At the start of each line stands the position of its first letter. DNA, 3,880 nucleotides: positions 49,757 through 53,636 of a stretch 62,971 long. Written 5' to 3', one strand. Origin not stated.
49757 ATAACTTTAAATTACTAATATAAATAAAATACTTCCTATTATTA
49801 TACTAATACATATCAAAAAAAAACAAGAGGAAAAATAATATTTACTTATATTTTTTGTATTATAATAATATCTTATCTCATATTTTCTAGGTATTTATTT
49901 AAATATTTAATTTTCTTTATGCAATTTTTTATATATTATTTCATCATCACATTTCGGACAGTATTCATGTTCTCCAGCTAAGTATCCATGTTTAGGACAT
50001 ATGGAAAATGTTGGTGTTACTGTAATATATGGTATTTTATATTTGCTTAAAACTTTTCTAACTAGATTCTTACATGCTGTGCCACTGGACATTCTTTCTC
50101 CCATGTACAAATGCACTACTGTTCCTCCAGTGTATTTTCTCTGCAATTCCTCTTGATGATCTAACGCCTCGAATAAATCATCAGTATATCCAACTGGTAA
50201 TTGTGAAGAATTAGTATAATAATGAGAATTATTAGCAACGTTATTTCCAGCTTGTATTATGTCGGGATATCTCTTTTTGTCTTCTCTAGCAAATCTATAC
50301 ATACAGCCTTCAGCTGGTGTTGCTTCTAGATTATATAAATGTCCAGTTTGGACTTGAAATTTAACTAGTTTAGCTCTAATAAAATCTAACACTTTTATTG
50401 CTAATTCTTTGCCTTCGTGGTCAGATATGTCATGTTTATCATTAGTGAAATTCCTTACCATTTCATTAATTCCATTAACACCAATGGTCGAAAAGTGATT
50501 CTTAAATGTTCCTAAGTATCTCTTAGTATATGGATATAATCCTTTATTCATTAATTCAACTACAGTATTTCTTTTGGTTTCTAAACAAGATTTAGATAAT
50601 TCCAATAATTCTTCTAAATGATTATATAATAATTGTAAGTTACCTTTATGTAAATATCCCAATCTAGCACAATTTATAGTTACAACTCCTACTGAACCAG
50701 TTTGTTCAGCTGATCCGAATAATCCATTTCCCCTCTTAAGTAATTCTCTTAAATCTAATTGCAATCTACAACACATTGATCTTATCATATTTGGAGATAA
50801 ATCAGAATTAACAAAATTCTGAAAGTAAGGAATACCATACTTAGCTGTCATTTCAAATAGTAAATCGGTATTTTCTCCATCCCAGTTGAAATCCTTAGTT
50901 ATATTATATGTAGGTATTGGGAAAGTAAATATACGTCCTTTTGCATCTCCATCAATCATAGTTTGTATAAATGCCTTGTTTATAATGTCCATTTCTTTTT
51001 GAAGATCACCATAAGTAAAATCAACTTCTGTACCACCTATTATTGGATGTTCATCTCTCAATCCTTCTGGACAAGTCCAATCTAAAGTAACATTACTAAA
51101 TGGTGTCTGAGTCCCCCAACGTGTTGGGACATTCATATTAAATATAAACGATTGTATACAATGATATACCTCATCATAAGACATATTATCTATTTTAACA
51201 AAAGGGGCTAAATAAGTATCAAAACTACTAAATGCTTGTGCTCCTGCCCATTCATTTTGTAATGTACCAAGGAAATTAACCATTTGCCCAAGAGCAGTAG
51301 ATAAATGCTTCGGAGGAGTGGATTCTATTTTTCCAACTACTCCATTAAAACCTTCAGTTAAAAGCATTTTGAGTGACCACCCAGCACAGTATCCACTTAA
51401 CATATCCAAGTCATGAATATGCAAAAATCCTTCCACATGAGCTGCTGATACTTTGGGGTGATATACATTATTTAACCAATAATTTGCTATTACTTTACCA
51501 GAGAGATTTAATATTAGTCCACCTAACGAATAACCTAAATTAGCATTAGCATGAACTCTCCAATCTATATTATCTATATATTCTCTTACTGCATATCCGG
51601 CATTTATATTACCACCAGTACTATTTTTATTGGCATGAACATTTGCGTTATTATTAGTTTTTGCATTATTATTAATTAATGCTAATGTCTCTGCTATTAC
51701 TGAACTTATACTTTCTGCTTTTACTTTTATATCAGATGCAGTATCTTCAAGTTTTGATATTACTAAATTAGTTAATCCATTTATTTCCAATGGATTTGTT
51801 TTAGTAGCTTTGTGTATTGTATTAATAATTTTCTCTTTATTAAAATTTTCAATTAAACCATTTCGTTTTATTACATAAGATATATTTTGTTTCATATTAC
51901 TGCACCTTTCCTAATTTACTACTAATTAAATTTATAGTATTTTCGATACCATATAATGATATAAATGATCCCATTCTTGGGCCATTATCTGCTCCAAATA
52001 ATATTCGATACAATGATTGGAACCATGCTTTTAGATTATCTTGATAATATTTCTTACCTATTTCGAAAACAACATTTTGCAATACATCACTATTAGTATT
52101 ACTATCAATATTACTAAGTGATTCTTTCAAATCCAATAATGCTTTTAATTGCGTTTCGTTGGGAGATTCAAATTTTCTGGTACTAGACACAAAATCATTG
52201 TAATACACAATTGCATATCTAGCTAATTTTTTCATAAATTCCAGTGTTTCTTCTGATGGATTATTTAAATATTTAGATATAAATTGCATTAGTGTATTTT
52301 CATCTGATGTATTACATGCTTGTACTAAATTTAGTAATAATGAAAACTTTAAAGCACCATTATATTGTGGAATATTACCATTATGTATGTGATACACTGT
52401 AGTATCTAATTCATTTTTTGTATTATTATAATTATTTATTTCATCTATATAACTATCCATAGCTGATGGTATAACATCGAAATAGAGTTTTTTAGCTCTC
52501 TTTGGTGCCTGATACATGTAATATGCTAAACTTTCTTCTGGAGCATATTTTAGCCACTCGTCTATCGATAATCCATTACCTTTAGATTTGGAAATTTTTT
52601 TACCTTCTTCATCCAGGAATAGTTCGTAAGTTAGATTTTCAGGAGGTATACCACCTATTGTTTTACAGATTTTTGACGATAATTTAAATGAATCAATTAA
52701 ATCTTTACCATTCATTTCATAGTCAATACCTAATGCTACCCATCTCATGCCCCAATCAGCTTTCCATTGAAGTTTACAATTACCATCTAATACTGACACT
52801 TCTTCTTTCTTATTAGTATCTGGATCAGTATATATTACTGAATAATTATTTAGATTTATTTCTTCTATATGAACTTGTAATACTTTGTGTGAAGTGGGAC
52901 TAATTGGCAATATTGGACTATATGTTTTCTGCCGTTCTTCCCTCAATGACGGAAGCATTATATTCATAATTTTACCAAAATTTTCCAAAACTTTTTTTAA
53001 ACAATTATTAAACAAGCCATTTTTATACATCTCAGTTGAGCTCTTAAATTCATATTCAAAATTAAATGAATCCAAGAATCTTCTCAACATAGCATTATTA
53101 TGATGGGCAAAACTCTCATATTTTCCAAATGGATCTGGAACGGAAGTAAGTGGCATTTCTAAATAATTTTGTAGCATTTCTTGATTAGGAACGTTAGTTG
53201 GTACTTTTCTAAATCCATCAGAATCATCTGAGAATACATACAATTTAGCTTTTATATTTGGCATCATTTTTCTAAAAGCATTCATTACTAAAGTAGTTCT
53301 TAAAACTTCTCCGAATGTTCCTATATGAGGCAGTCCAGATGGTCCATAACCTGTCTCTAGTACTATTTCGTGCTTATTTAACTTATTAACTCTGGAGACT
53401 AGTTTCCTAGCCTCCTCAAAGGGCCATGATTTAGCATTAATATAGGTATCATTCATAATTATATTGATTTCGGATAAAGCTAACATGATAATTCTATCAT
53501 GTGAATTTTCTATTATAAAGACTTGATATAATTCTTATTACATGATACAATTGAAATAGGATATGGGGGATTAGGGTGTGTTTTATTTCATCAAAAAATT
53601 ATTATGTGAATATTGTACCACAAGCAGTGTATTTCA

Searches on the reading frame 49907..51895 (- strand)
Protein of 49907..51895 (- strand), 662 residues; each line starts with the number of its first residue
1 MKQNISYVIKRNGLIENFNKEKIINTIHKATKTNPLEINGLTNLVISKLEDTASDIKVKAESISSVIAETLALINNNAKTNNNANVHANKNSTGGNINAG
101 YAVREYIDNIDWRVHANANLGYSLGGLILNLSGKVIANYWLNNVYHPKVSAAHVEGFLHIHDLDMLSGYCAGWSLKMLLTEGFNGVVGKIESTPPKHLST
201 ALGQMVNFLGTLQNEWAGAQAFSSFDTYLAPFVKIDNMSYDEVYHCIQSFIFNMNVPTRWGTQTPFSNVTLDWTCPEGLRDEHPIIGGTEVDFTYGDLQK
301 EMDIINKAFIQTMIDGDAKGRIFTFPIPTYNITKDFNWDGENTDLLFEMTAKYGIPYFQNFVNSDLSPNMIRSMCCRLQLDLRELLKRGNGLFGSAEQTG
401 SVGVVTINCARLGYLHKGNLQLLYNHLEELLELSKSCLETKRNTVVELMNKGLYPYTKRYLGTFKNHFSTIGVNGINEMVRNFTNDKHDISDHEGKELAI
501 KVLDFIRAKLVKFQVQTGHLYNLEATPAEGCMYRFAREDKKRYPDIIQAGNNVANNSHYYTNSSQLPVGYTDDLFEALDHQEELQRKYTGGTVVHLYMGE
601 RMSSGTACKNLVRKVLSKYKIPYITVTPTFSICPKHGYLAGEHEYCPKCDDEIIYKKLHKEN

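Call 9: search_protein_families(library=pfam, proteins=[window:49907-51895:-], max_evalue=0.01)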
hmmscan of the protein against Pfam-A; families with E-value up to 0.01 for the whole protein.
window:49907-51895:- (662 aa): 2 families
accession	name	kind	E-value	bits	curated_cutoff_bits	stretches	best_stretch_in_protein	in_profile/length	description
PF13597.11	NRDD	-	1.8e-175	585.3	26.2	1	117-651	2-531/562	Anaerobic ribonucleoside-triphosphate reductase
PF03477.21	ATP-cone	-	6.1e-10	39.9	25.8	1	7-75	2-69/88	ATP cone domain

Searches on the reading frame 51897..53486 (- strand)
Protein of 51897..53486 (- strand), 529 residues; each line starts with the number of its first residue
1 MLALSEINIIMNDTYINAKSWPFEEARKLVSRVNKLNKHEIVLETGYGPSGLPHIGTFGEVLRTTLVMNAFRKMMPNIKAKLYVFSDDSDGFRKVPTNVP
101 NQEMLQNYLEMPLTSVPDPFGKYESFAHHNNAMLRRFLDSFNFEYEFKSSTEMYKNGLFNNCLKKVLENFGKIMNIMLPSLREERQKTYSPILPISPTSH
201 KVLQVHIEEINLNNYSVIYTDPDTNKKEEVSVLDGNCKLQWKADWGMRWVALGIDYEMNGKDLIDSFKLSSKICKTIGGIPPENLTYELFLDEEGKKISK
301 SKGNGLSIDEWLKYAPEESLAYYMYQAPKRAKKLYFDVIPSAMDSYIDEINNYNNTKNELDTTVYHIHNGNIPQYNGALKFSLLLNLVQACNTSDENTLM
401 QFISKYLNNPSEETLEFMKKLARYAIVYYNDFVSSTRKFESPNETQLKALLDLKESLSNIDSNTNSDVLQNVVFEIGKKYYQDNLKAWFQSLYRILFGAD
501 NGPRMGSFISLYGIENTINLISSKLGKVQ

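Call 9: search_protein_families(library=pfam, proteins=[window:51897-53486:-], max_evalue=0.01)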
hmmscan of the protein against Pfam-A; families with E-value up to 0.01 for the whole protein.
window:51897-53486:- (529 aa): 4 families
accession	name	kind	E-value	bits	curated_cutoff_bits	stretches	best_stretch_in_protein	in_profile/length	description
PF01921.24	tRNA-synt_1f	-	2.5e-130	435.1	27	1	19-370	1-359/360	tRNA synthetases class I (K)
PF09334.17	tRNA-synt_1g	-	5.7e-05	22.5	20.1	1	281-336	311-366/391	tRNA synthetases class I (M)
PF00579.31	tRNA-synt_1b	-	0.00051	19.9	21.1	0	251-327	148-223/292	tRNA synthetases class I (W and Y)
PF12959.12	DUF3848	-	0.0067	16.9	30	0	399-460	13-68/95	Protein of unknown function (DUF3848)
